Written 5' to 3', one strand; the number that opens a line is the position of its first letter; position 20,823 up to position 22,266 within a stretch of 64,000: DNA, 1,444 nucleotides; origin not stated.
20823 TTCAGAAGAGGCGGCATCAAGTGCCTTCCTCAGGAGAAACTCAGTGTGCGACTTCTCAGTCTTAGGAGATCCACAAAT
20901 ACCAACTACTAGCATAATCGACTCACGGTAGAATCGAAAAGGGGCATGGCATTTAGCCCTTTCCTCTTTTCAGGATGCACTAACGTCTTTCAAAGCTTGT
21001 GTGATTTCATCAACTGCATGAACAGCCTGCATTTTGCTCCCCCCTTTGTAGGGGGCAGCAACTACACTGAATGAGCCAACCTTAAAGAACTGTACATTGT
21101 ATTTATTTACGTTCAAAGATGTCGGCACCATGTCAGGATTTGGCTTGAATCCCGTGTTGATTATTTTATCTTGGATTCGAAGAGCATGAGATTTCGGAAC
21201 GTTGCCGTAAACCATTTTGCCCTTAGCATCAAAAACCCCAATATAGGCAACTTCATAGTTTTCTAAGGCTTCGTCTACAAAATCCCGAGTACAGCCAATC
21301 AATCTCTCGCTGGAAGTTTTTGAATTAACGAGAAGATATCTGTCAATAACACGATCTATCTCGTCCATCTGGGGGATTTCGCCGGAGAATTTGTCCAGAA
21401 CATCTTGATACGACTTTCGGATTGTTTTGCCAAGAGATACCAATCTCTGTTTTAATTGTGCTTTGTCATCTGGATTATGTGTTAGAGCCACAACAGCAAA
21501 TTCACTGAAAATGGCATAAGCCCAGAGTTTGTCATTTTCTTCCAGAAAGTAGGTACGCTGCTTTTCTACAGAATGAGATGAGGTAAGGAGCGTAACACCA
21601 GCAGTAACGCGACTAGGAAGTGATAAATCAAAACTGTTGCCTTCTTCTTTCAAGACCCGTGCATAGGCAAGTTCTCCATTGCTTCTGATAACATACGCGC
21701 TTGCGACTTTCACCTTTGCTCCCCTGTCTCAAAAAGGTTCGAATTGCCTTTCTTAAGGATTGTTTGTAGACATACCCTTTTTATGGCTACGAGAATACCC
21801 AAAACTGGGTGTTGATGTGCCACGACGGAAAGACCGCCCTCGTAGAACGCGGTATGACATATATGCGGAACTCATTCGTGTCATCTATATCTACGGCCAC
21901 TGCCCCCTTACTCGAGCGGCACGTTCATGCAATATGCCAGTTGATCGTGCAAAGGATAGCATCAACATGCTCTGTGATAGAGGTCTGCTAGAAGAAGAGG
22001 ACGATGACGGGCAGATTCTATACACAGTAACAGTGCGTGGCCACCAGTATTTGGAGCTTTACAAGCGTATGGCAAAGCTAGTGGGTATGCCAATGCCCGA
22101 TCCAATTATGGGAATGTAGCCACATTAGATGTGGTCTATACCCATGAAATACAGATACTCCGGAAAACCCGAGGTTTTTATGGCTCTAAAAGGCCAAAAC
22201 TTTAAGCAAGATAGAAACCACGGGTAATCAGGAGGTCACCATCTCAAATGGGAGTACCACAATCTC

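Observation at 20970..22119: Tandem roadblock/longin-like domain protein next to a small winged-helix protein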

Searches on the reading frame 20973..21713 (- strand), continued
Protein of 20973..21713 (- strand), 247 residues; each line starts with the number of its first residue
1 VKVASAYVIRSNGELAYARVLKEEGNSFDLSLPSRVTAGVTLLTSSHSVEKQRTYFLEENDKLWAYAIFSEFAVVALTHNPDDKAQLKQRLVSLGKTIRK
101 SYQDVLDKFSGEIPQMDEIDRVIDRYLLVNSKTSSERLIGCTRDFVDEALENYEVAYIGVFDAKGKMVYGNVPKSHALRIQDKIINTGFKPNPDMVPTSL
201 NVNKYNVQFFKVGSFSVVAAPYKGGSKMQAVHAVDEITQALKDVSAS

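Call 64: find_encoding_contigs(protein=P0032, flank=6000, max_places=2)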
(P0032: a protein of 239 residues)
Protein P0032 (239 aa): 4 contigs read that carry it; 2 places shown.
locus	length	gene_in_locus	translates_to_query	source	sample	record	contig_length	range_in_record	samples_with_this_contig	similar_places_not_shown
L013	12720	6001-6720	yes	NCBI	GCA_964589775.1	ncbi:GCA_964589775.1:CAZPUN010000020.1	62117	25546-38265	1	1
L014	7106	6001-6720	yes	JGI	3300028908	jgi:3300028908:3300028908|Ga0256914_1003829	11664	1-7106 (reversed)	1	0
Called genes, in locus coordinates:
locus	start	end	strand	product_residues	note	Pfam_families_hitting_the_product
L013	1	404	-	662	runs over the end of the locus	PF00528:BPD_transp_1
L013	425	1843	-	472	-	PF01547:SBP_bac_1, PF13416:SBP_bac_8, PF13531:SBP_bac_11 (faint), PF13343:SBP_bac_6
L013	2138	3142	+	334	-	-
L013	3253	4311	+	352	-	-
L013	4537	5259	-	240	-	PF01411:tRNA-synt_2c, PF07973:tRNA_SAD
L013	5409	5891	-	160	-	-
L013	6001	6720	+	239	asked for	-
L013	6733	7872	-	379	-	PF04389:Peptidase_M28, PF05343:Peptidase_M42 (faint), PF01546:Peptidase_M20, PF07687:M20_dimer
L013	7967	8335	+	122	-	-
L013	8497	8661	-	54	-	-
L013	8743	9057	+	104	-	PF03091:CutA1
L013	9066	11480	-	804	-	-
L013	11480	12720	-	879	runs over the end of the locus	-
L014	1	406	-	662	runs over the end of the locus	PF00528:BPD_transp_1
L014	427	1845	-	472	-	PF01547:SBP_bac_1, PF13416:SBP_bac_8, PF13531:SBP_bac_11 (faint), PF13343:SBP_bac_6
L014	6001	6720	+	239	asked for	-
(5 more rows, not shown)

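Call 65: list_cluster_members(proteins=[P0006, P0010, P0026, P0032, P0016, P0021, P0022, P0012, P0019, P0008])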
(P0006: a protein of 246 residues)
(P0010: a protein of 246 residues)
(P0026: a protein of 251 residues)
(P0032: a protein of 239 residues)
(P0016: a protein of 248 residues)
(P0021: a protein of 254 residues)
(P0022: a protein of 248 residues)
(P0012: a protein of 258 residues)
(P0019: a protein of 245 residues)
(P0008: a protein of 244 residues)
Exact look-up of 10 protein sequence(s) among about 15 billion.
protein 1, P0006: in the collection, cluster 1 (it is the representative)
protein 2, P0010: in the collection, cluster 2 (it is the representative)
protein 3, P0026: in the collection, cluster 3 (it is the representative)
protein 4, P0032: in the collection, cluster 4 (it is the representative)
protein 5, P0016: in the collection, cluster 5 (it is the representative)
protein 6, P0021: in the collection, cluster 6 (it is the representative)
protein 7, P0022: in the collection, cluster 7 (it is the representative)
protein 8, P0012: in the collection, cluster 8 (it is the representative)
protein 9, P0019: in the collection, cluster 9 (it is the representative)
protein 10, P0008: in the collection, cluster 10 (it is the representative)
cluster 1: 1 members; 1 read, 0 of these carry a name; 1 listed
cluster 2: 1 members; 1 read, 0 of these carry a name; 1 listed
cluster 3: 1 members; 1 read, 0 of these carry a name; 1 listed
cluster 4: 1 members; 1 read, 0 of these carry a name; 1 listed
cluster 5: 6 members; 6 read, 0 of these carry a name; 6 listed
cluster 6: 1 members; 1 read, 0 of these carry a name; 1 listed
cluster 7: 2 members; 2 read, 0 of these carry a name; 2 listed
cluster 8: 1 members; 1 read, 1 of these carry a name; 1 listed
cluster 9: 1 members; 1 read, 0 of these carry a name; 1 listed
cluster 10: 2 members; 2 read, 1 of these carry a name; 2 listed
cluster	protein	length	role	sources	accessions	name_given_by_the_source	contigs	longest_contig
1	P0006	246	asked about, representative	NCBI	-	-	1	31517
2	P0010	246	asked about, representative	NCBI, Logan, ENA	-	-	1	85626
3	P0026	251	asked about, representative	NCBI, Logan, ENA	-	-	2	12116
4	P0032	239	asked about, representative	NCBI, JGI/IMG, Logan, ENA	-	-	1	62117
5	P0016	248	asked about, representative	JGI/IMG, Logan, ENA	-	-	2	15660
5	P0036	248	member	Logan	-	-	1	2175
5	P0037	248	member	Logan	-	-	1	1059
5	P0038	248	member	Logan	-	-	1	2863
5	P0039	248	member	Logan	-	-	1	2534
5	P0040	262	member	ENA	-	-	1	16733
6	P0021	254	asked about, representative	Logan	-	-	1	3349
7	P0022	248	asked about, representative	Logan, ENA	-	-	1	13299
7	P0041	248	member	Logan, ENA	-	-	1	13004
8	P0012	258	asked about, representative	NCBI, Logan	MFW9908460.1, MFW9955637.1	MAG: hypothetical protein ACFFEF_07785 [Candidatus Thorarchaeota archaeon]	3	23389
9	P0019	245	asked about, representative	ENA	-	-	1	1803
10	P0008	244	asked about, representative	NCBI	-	-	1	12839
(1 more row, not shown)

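Call 66: predict_structure(alignment_id=A2)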
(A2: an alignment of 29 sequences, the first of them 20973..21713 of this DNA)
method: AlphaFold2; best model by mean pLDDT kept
length: 247 residues; sequences in the alignment: 29
mean_pLDDT: 86.4   pTM: 0.61
mean pLDDT of the five models: 86.4, 84.5, 84.5, 81.5, 81.4
residues with pLDDT >= 90: 128; 70-90: 95; 50-70: 23; < 50: 1
segments of 3 or more residues with pLDDT < 50: none
pLDDT, mean of each block of 10 residues (from residue 1): 89 92 62 90 91 91 93 92 83 91 84 82 83 67 93 96 90 95 74 71 92 90 92 93 82
secondary structure, 60 per line:
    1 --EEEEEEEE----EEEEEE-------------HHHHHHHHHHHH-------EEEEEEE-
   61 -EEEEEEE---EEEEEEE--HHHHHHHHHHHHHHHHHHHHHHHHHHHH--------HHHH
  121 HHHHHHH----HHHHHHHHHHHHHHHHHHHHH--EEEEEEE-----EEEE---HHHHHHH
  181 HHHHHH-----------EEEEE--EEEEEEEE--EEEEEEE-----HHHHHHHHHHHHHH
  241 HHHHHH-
elements in order: E3-10 E15-20 H34-45 E53-59 E62-68 E72-78 H81-108 H117-127 H132-152 E155-161 E167-170 H174-186 E198-202 E205-212 E215-221 H227-246

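Call 73: find_encoding_contigs(protein=P0022, flank=6000, max_places=1)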
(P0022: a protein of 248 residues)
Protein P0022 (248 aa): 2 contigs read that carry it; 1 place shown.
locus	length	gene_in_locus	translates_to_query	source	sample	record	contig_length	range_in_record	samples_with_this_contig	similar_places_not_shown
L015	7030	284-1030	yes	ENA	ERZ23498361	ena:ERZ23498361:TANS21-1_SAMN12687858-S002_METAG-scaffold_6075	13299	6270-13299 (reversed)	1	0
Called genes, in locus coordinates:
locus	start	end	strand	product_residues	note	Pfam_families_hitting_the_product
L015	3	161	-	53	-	?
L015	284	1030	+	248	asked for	-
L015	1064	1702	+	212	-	PF02525:Flavodoxin_2, PF03358:FMN_red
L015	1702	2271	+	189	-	PF02572:CobA_CobO_BtuR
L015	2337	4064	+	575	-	PF01642:MM_CoA_mutase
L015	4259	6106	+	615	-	PF00496:SBP_bac_5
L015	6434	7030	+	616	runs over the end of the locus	PF00496:SBP_bac_5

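Call 74: find_encoding_contigs(protein=P0016, flank=6000, max_places=1)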
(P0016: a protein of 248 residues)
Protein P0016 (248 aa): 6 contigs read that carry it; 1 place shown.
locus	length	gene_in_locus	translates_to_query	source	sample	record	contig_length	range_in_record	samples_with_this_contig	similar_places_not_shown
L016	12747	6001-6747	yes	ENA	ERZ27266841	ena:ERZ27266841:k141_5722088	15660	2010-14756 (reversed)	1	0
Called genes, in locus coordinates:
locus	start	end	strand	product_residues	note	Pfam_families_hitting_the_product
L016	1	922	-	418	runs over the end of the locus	PF00364:Biotin_lipoyl, PF02817:E3_binding, PF00198:2-oxoacid_dh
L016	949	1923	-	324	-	PF02779:Transket_pyr, PF02780:Transketolase_C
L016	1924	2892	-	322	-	PF00676:E1_dh, PF02775:TPP_enzyme_C (faint)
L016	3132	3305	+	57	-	-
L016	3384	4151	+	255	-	PF08241:Methyltransf_11 (weak), PF08242:Methyltransf_12, PF13649:Methyltransf_25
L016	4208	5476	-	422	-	-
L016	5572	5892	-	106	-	PF14947:HTH_45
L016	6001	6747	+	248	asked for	-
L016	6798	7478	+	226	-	PF12862:ANAPC5 (faint), PF13424:TPR_12 (faint), PF07719:TPR_2 (faint)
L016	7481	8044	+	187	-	PF02572:CobA_CobO_BtuR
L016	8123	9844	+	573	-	PF01642:MM_CoA_mutase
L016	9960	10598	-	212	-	PF19641:DUF6144 (faint)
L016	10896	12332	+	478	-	PF02310:B12-binding, PF04055:Radical_SAM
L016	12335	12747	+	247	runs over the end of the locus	-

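Call 79: fold_search(model_id=the predicted structure, library=pdb)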
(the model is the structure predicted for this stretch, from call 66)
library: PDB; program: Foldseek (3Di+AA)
matches with E <= 10: 1114; with E <= 0.001: 28
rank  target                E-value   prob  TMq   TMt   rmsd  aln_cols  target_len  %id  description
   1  9l0d_A                4.0e-07  1.00  0.29  0.19  11.4       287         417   11  Cryo-EM structure of the human MON1A/CCZ1/C18orf8 complex (released 2025-03-19)
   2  9lol_B                1.0e-06  1.00  0.30  0.19  11.8       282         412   11  Cryo-EM structure of human MON1A-CCZ1-RAB7A (released 2025-12-03)
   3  7q3d_C                1.3e-06  1.00  0.36  0.24  11.7       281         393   11  Structure of the human CPLANE complex (released 2022-04-06)
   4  7q3e_C                2.0e-06  1.00  0.36  0.24  12.0       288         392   10  Structure of the mouse CPLANE-RSG1 complex (released 2022-04-06)
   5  9rs7_A                2.6e-06  1.00  0.32  0.20  11.8       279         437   13  Ypt7 in complex with its GEF Mon1-Ccz1 (released 2025-07-30)
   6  8zwc_B                6.4e-06  1.00  0.30  0.21  12.3       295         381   12  Cryo-EM Structure of the BLOC-3 complex (released 2025-12-17)
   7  7qla_A                6.8e-06  1.00  0.35  0.22  11.5       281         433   13  Structure of the Rab GEF complex Mon1-Ccz1 (released 2022-02-09)
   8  8c7g_C                8.0e-06  1.00  0.31  0.20  13.1       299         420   12  Drosophila melanogaster Rab7 GEF complex Mon1-Ccz1-Bulli (released 2023-05-17)
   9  9rs6_A                9.9e-06  1.00  0.36  0.22  10.9       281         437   12  Structure of the Ypt7 GEF complex Mon1-Ccz1 from Chaetomium Thermophilum (released 2025-07-30)
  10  8zwc_A                1.5e-05  1.00  0.33  0.16  11.4       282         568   11  Cryo-EM Structure of the BLOC-3 complex (released 2025-12-17)
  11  8c7g_B                2.6e-05  1.00  0.30  0.20  14.5       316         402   11  Drosophila melanogaster Rab7 GEF complex Mon1-Ccz1-Bulli (released 2023-05-17)
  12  8jbe_C                3.6e-05  1.00  0.35  0.22  12.8       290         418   10  CryoEM Structure of metazoan Mon1-Ccz1-RMC1 complex (released 2024-05-08)
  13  9rs8_A                4.2e-05  1.00  0.33  0.23  12.1       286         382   11  human Fuzzy-Inturned (released 2025-07-30)
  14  2nut_C                1.0e-04  1.00  0.39  0.66   3.7       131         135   13  Crystal Structure of the human Sec23a/24a heterodimer, complexed with the SNARE protein Sec22b (released 2007-05-22)
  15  9rs9_A                1.0e-04  1.00  0.27  0.19  12.8       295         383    9  Rab23 in complex with Fuzzy-Inturned (released 2025-07-30)
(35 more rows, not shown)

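Call 86: search_protein_families(library=pfam, proteins=[L016:6798-7475:+], max_evalue=0.001)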
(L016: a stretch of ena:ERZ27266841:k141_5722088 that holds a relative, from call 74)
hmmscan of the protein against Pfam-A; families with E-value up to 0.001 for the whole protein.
L016:6798-7475:+ (226 aa): 6 families
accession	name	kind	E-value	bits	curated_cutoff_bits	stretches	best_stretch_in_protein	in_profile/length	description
PF13424.12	TPR_12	-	2.9e-07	31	30.1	1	74-136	12-76/77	Tetratricopeptide repeat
PF07719.23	TPR_2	-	8e-06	26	27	0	105-135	1-31/34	Tetratricopeptide repeat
PF12862.13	ANAPC5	-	1.3e-05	25.6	23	0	58-108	35-81/91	Anaphase-promoting complex subunit 5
PF13176.12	TPR_7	-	0.00032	21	27.9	0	69-100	3-34/36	Tetratricopeptide repeat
PF13181.12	TPR_8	-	0.00063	20.1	25.7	0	188-214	1-27/34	Tetratricopeptide repeat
PF13374.12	TPR_10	-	0.00069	20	27.5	0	105-136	2-33/42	Tetratricopeptide repeat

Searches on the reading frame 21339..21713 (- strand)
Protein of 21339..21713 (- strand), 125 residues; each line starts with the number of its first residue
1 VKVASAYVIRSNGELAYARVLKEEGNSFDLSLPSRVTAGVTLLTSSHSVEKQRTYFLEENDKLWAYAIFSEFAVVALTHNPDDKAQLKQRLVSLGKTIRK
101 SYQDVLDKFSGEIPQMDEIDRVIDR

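Call 54: search_protein_families(library=pfam, proteins=[window:21339-21713:-, window:21396-21713:-], max_evalue=10)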
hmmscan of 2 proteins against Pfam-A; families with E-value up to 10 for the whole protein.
window:21339-21713:- (125 aa): 3 families
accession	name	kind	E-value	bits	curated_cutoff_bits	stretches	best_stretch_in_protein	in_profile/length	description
PF07309.16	FlaF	-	0.014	15.8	23.6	1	35-122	25-108/113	Flagellar protein FlaF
PF11647.13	MLD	-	0.15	12.6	35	1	85-110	6-31/81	Membrane Localization Domain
PF00878.24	CIMR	-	0.18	12.3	22.5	1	18-58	51-90/143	Cation-independent mannose-6-phosphate receptor repeat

window:21396-21713:- (106 aa): 3 families
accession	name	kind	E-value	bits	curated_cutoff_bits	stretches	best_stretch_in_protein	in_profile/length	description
PF07309.16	FlaF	-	0.11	12.9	23.6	1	35-105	25-91/113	Flagellar protein FlaF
PF00878.24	CIMR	-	0.13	12.8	22.5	1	18-58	51-90/143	Cation-independent mannose-6-phosphate receptor repeat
PF20835.2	PA_Ig-like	-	0.16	12.1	27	1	30-96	83-151/155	Anthrax protective antigen, immunoglobulin-like domain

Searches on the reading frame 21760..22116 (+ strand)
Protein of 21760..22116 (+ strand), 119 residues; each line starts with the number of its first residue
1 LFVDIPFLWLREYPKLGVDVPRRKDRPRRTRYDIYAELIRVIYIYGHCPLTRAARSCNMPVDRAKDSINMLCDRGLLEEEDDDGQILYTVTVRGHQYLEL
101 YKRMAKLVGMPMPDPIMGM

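Call 3: search_protein_families(library=pfam, proteins=[window:21760-22116:+], max_evalue=1)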
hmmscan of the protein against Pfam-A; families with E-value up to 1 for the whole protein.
window:21760-22116:+ (119 aa): 2 families
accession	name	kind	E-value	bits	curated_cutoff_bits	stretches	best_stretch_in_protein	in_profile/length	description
PF14947.12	HTH_45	-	3.3e-08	33.9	25.5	1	28-107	1-75/77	Winged helix-turn-helix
PF14277.12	DUF4364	-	0.024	14.9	26.9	1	65-102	37-74/162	Domain of unknown function (DUF4364)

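Call 4: search_protein_families(library=ncbifam, proteins=[window:21760-22116:+], max_evalue=1)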
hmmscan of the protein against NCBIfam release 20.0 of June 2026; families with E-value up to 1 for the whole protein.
window:21760-22116:+ (119 aa): 1 family
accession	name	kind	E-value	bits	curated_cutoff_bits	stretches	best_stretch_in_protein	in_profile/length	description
NF053610.1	Sso10a_fam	subfamily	1.2e-06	28.5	60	1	29-98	1-64/64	Sso10a family chromatin protein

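Call 43: search_solved_structures(query=window:21817-22116:+, max_evalue=1)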
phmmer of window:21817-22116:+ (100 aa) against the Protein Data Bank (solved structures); distinct sequences matched with E-value up to 1: 1.
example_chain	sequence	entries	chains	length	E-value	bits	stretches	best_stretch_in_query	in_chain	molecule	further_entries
4o5v_A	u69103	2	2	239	0.48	14.1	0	6-66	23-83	Iron-dependent transcription repressor related protein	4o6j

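Call 90: search_protein_families(library=ncbifam, proteins=[window:21817-22116:+], max_evalue=0.00001)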
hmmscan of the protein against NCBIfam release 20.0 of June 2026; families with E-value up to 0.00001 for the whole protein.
window:21817-22116:+ (100 aa): 1 family
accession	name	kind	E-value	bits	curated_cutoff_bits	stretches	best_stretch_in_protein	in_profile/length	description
NF053610.1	Sso10a_fam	subfamily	7.2e-07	29.2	60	1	10-79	1-64/64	Sso10a family chromatin protein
